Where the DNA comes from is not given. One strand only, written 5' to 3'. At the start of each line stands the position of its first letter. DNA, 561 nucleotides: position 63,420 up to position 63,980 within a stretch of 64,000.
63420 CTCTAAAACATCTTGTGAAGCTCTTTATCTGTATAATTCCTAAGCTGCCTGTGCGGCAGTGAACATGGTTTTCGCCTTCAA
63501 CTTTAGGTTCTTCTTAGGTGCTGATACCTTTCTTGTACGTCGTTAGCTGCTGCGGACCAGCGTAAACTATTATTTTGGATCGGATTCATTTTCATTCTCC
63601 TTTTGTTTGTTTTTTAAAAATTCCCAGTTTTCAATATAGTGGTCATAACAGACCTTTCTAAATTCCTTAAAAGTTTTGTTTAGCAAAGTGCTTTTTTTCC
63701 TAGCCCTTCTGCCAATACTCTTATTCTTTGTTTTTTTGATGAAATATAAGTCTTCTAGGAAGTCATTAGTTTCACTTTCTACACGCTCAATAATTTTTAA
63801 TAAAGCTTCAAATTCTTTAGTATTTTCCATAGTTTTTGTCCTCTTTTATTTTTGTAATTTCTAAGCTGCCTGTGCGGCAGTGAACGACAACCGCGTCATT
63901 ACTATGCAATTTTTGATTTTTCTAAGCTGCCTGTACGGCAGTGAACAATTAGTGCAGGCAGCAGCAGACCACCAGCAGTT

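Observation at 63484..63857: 374-bp insert between two CRISPR repeats encoding an Hc1 (histone H1-like) domain protein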

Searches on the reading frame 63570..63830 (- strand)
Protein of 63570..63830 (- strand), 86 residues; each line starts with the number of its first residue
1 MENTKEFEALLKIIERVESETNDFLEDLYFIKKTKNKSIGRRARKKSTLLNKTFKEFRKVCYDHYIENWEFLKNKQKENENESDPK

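Call 4: search_protein_families(library=pfam, proteins=[window:63570-63830:-], max_evalue=10)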
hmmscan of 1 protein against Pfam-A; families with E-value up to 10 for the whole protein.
window:63570-63830:- (86 aa): 2 families
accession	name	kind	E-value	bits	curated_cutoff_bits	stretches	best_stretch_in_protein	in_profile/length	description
PF07432.18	Hc1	-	7.9e-06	26.1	23.5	1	14-60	4-50/57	Histone H1-like protein Hc1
PF25600.1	TRIM_CC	-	0.19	12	30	1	2-26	28-52/142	TRIM protein coiled-coil region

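Call 5: search_protein_families(library=ncbifam, proteins=[window:63570-63830:-], max_evalue=10)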
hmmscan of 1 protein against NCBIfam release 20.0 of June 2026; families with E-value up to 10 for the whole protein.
window:63570-63830:- (86 aa): 0 families

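Call 7: find_encoding_contigs(protein=window:63570-63830:-, flank=10000, max_places=10)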
Protein window:63570-63830:- (86 aa): no gene with exactly this product is on record in the collection.

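Call 8: find_homologous_proteins(query=window:63570-63830:-, max_evalue=0.01)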
Query window:63570-63830:- (86 aa): 1 proteins with E <= 0.01 among 4 candidates.
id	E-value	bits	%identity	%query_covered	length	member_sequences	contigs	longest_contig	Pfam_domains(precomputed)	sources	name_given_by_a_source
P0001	6.6e-48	178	100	100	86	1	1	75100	PF07432.19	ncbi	ncbi:MAG: hypothetical protein ACQEP8_00780 [Chlamydiota bacterium]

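Call 9: find_encoding_contigs(protein=P0001, flank=10000, max_places=10)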
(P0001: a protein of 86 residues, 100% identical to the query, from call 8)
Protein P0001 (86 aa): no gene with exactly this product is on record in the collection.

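Call 22: search_protein_representatives(protein=window:63570-63830:-)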
Query: 86 residues. Proteins with E-value up to 0.001 (for the whole library): 5; up to 1e-10: 1; up to 1e-30: 1. The best 5 are listed.
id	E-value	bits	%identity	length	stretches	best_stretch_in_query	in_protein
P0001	2.1e-48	177.6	100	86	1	1-86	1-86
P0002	2.0e-05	40.8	26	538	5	11-54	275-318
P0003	2.1e-04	37.6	32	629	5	19-58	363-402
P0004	2.7e-04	37.3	39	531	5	4-56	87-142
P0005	5.3e-04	36.3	38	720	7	4-53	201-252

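Call 24: list_cluster_members(proteins=[P0001])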
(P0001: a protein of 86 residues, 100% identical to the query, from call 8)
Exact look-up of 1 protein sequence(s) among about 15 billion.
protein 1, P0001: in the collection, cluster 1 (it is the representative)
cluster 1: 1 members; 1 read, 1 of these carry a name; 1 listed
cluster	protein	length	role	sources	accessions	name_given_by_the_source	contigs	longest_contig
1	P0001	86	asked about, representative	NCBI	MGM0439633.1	MAG: hypothetical protein ACQEP8_00780 [Chlamydiota bacterium]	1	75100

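Call 35: search_protein_families(library=pfam, proteins=[P0002, P0003, P0004, P0005], max_evalue=0.01)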
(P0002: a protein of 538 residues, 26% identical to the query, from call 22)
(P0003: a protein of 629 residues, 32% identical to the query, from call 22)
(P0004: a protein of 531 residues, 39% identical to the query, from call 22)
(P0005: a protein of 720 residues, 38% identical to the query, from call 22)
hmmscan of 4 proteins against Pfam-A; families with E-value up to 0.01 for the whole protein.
P0002 (538 aa): 47 families (the best 25 are shown)
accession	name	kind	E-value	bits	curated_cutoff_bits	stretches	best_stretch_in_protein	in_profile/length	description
PF13384.12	HTH_23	-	6.3e-30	102.6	24.6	3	38-66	13-41/50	Homeodomain-like domain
PF13936.12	HTH_38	-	2.7e-24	85.1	27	1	91-119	11-38/44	Helix-turn-helix domain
PF13518.12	HTH_28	-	1.9e-22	79.5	25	0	488-516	8-36/52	Helix-turn-helix domain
PF04545.22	Sigma70_r4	-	8.2e-20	70.5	24.1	1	353-403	2-48/50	Sigma-70, region 4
PF13613.12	HTH_Tnp_4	-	7e-19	67.6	27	1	227-253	15-41/53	Helix-turn-helix of DDE superfamily endonuclease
PF01047.28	MarR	-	7.6e-19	67.8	24.6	0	33-65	8-40/59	MarR family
PF01381.28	HTH_3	-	1.4e-18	67.1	23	0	40-64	7-31/55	Helix-turn-helix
PF13542.12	HTH_Tnp_ISL3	-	5.8e-17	61.3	27.4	0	230-253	26-48/51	Helix-turn-helix domain of transposase family ISL3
PF08281.18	Sigma70_r4_2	-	1.4e-15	57.1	25.7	0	41-65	25-49/54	Sigma-70, region 4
PF06056.18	Terminase_5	-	1.7e-15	57.1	20.3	0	226-252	9-34/58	Putative ATPase subunit of terminase (gpP-like)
PF04218.19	CENP-B_N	-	4.8e-14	52.2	21.2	0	163-188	19-44/53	CENP-B N-terminal DNA-binding domain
PF04297.20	UPF0122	-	1.5e-13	51.3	22.7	0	481-516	23-57/101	Putative helix-turn-helix protein, YlxM / p13 like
PF00249.37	Myb_DNA-binding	-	4e-13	49.7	24.4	0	17-55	10-45/46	Myb-like DNA-binding domain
PF13412.12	HTH_24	-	4.2e-11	42.7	21.9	0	231-250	17-36/48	Winged helix-turn-helix DNA-binding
PF14165.11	YtzH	-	7.7e-10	39.4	27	0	216-253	45-84/86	YtzH-like protein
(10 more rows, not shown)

P0003 (629 aa): 37 families (the best 25 are shown)
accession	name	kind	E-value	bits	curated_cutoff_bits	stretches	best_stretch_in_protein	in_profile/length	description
PF13384.12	HTH_23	-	7e-28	96.1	24.6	3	439-464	14-39/50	Homeodomain-like domain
PF04545.22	Sigma70_r4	-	2.5e-24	85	24.1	1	501-551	3-49/50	Sigma-70, region 4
PF13936.12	HTH_38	-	5e-18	65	27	0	303-330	14-39/44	Helix-turn-helix domain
PF01381.28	HTH_3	-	3.4e-17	62.6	23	0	177-201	7-31/55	Helix-turn-helix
PF01047.28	MarR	-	6.3e-17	61.7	24.6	0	235-265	8-38/59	MarR family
PF13613.12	HTH_Tnp_4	-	1.2e-16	60.4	27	0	438-464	15-41/53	Helix-turn-helix of DDE superfamily endonuclease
PF13518.12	HTH_28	-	3.6e-14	53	25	0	438-464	8-34/52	Helix-turn-helix domain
PF08281.18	Sigma70_r4_2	-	2.5e-13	49.9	25.7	0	501-531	9-36/54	Sigma-70, region 4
PF12802.13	MarR_2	-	4.2e-13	49.7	27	0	585-618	9-43/61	MarR family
PF14420.11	Clr5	-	1e-11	45.2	22.3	0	584-613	9-37/54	Clr5 domain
PF06056.18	Terminase_5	-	1e-10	41.8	20.3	0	309-333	12-35/58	Putative ATPase subunit of terminase (gpP-like)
PF13560.12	HTH_31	-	7.4e-09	36.2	27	0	376-397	13-34/64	Helix-turn-helix domain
PF13412.12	HTH_24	-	1.5e-08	34.5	21.9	0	377-400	17-40/48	Winged helix-turn-helix DNA-binding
PF14592.12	Chondroitinas_B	-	3e-08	33.6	24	0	235-267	70-102/426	Chondroitinase B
PF12840.13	HTH_20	-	5.9e-08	33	27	0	242-262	16-36/51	Helix-turn-helix domain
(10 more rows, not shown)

P0004 (531 aa): 12 families
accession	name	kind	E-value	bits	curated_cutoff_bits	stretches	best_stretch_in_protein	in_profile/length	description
PF15849.10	DUF4722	-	2.7e-13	50.4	27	1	192-271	72-150/167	Domain of unknown function (DUF4722)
PF05985.16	EutC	-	3.4e-10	40.1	25.8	0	186-222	197-233/235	Ethanolamine ammonia-lyase light chain (EutC)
PF01930.23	Cas_Cas4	-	5.7e-09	36.7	22.7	0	151-204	69-121/160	Domain of unknown function DUF83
PF07701.20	HNOBA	-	1.8e-05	24.8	23.4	0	195-246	20-65/216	Heme NO binding associated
PF23589.2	WH_AprA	-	3.6e-05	24.7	27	0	111-139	48-75/94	AprA winged helix domain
PF14876.11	RSF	-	5.5e-05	23.7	30.4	0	108-175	80-147/217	Respiratory growth transcriptional regulator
PF24963.1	DUF7768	-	0.00012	22.8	26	0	149-178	40-69/98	Domain of unknown function (DUF7768)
PF03190.21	Thioredox_DsbH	-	0.0027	18.1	27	0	491-524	36-69/163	Protein of unknown function, DUF255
PF07893.19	DUF1668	-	0.0035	17.2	23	0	227-268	289-333/336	Protein of unknown function (DUF1668)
PF04216.18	FdhE_N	-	0.0064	17.2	28.7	0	115-175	54-114/167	FdhE, N-terminal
PF21788.2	TNP-like_GBD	-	0.0082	17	24.8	0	257-288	71-102/119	TNP-like, GTP-binding insertion domain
PF04675.19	DNA_ligase_A_N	-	0.0088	16.7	24.6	0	372-470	65-157/174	DNA ligase N terminus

P0005 (720 aa): 9 families
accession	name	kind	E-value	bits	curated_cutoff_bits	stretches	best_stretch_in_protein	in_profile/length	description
PF05887.16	Trypan_PARP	-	4.2e-11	43.4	100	1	124-199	37-111/134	Procyclic acidic repetitive protein (PARP)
PF01930.23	Cas_Cas4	-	3.2e-10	40.8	22.7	0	641-692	70-120/160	Domain of unknown function DUF83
PF25619.1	PhiKZ_gp119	-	1.2e-06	29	27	0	417-477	95-155/177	Bacteriophage PhiKZ vertex-binding protein gp119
PF11731.14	Cdd1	-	1.6e-05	25.4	25.5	0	446-498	18-70/86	Pathogenicity locus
PF18231.7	SerK_C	-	0.00013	22.7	25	0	567-604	27-64/105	L-serine kinase SerK, C-terminal domain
PF13495.12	Phage_int_SAM_4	-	0.00027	21.7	27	0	226-252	31-57/85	Phage integrase, N-terminal SAM-like domain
PF08664.15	YcbB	-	0.0014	19.2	27.4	0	471-506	3-38/136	YcbB domain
PF10193.14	Telomere_reg-2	-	0.0032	18.3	23.6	0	635-662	4-31/112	Telomere length regulation protein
PF05593.20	RHS_repeat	-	0.0067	17.2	22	0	444-453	22-31/38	RHS Repeat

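Call 36: find_related_loci(query=window:63570-63830:-, collection=viral_contigs, flank=5000)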
Query window:63570-63830:- (86 aa) in viral_contigs; peptide patterns used: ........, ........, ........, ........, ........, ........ (x = any residue, [..] = any of these).
41 stretches matched a pattern, but none encodes a relative of the query by tblastn (E <= 1e-3).

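Call 37: search_solved_structures(query=window:63570-63830:-, max_evalue=10)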
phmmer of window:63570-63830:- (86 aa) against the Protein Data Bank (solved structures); distinct sequences matched with E-value up to 10: 8.
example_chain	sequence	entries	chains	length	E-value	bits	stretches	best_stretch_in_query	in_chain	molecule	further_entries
21nr_A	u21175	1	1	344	0.021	18.5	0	9-40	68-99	TLP-IPT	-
9cn2_A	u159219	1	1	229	0.28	14.9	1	26-68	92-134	spike protein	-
5w1n_A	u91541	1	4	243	0.32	14.7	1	26-68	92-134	Capsid polyprotein VP90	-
6xyw_Bv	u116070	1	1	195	0.38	14.5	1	16-79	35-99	AT5g49210/K21P3_8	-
6x6s_AM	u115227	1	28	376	0.43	14.3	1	8-57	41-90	Type IV secretion system apparatus protein CagM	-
5kov_A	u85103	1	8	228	0.58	13.9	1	26-67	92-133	Capsid polyprotein VP90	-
5kou_A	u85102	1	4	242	0.64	13.7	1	26-67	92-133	Capsid polyprotein VP25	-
9oc7_X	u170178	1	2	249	0.66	13.7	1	26-67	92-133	Spike protein VP25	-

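Call 38: search_protein_families(library=phrogs, proteins=[window:63570-63830:-], max_evalue=1)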
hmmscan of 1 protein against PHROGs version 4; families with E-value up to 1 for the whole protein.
window:63570-63830:- (86 aa): 2 families
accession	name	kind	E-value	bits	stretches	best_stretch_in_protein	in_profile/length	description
phrog_31787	-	unknown function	0.0048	18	1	20-62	13-54/60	-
phrog_26429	-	unknown function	0.23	12.7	1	8-37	82-111/131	-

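Call 39: search_protein_families(library=padloc, proteins=[window:63570-63830:-], max_evalue=1)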
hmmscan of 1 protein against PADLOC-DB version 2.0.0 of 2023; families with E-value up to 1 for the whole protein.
window:63570-63830:- (86 aa): 1 family
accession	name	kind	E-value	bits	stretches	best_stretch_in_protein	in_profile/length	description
PDLC04407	PDC-M09A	-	0.72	7.3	1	4-82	11-88/282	-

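Call 74: predict_structure(alignment_id=A5)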
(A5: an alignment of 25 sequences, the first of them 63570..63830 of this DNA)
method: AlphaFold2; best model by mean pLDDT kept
length: 86 residues; sequences in the alignment: 25
mean_pLDDT: 87.7   pTM: 0.67
mean pLDDT of the five models: 87.7, 86.6, 86.4, 86.4, 84.2
residues with pLDDT >= 90: 51; 70-90: 26; 50-70: 9; < 50: 0
segments of 3 or more residues with pLDDT < 50: none
pLDDT, mean of each block of 10 residues (from residue 1): 77 96 97 95 98 95 81 78 60
secondary structure, 60 per line:
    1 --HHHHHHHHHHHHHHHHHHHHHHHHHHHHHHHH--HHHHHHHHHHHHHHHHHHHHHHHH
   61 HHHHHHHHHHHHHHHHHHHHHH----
elements in order: H3-34 H37-82

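Call 78: fold_search(model_id=the predicted structure, library=pdb)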
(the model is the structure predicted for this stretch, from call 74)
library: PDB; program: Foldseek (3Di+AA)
matches with E <= 10: 152; with E <= 0.001: 0
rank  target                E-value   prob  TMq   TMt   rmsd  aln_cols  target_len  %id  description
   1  5j0h_A                5.0e-01  0.99  0.70  0.83   1.5        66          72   14  De novo design of protein homo-oligomers with modular hydrogen bond network-mediated specificity (released 2016-05-25)
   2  7upq_F                6.1e-01  0.96  0.67  0.74   2.4        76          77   22  Crystal structure of designed heterotrimeric assembly DHT03_1arm_A21/B/C (released 2022-12-14)
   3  7upo_C                7.0e-01  0.94  0.68  0.76   2.3        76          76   22  Crystal structure of designed heterotrimeric assembly DHT03 (released 2022-12-14)
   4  7upp_C                7.4e-01  0.94  0.67  0.75   2.5        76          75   21  Crystal structure of designed heterotrimeric assembly DHT03_2arm_A21/B21/C long (released 2022-12-14)
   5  5j0i                  7.9e-01  0.98  0.65  0.76   1.0        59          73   15  De novo design of protein homo-oligomers with modular hydrogen bond network-mediated specificity (released 2016-05-25)
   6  5j10_A                1.1e+00  0.96  0.69  0.84   1.1        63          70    5  De novo design of protein homo-oligomers with modular hydrogen bond network-mediated specificity (released 2016-05-25)
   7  5j0j_C                1.5e+00  0.89  0.66  0.79   1.9        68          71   15  De novo design of protein homo-oligomers with modular hydrogen bond network-mediated specificity (released 2016-05-25)
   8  3nrx_B                1.5e+00  0.69  0.62  0.46  16.2       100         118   13  Insights into anti-parallel microtubule crosslinking by PRC1, a conserved non-motor microtubule binding protein (released 2010-08-18)
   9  6n9h                  1.6e+00  0.91  0.70  0.80   1.7        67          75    9  De novo designed homo-trimeric amantadine-binding protein (released 2019-12-18)
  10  5j0j_B                1.6e+00  0.85  0.66  0.80   2.1        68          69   15  De novo design of protein homo-oligomers with modular hydrogen bond network-mediated specificity (released 2016-05-25)
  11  6naf                  1.8e+00  0.93  0.65  0.75   1.0        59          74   10  De novo designed homo-trimeric amantadine-binding protein (released 2019-12-18)
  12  6jqa_A                1.9e+00  0.85  0.65  0.66   2.4        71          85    7  Crystal structure of phyllogen, a phyllody inducing effector protein of phytoplasma. (released 2019-05-15)
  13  1lrz                  2.0e+00  0.89  0.63  0.14   1.6        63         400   16  x-ray crystal structure of staphylococcus aureus femA (released 2002-09-04)
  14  6msq_B                2.0e+00  0.87  0.64  0.72   1.1        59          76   14  Crystal structure of pRO-2.3 (released 2019-05-08)
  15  2qyw                  2.0e+00  0.66  0.64  0.58   8.7        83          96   17  Crystal structure of mouse vti1b Habc domain (released 2007-11-27)
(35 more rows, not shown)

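Call 79: fold_search(model_id=the predicted structure, library=viral)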
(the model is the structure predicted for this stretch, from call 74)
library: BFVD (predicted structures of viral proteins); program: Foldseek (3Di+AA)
matches with E <= 10: 340; with E <= 0.001: 0
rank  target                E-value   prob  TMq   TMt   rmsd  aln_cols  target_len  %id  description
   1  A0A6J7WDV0            2.4e-01  1.00  0.79  0.75   2.3        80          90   14  Uncharacterized protein [uncultured Caudovirales phage]
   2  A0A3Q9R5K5            8.0e-01  0.99  0.62  0.72   0.7        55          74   25  (no name in the UniProt tables at hand)
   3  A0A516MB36            9.1e-01  0.33  0.39  0.35   5.7        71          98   20  (no name in the UniProt tables at hand)
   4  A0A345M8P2            9.7e-01  0.93  0.60  0.72   2.1        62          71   11  Uncharacterized protein [Streptomyces phage StarPlatinum]
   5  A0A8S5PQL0            9.7e-01  0.33  0.38  0.28   4.6        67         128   18  Trm112p-like protein [Siphoviridae sp. ct96x5]
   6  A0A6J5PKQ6            1.1e+00  0.96  0.60  0.69   1.0        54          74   17  Uncharacterized protein [uncultured Caudovirales phage]
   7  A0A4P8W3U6            1.2e+00  0.85  0.72  0.18   2.7        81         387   18  (no name in the UniProt tables at hand)
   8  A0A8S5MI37            1.2e+00  0.44  0.47  0.46   5.2        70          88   17  Uncharacterized protein [Siphoviridae sp. ctvyM23]
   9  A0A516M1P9            1.3e+00  0.96  0.74  0.83   1.2        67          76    9  (no name in the UniProt tables at hand)
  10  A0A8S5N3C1            1.4e+00  0.90  0.66  0.80   1.7        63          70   11  Uncharacterized protein [Myoviridae sp. ct96L1]
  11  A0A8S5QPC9            1.4e+00  0.57  0.49  0.28  12.2        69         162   19  Uncharacterized protein [Siphoviridae sp. ctgBD49]
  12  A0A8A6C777            1.4e+00  0.92  0.61  0.18   1.0        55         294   13  (no name in the UniProt tables at hand)
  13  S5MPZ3                1.4e+00  0.87  0.69  0.76   2.0        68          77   15  Uncharacterized protein [Sinorhizobium phage phiM12]
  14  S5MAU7                1.4e+00  0.87  0.71  0.45   2.5        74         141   15  Terminase DNA packaging enzyme small subunit [Sinorhizobium phage phiM12]
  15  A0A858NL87            1.4e+00  0.30  0.45  0.49   5.9        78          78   20  (no name in the UniProt tables at hand)
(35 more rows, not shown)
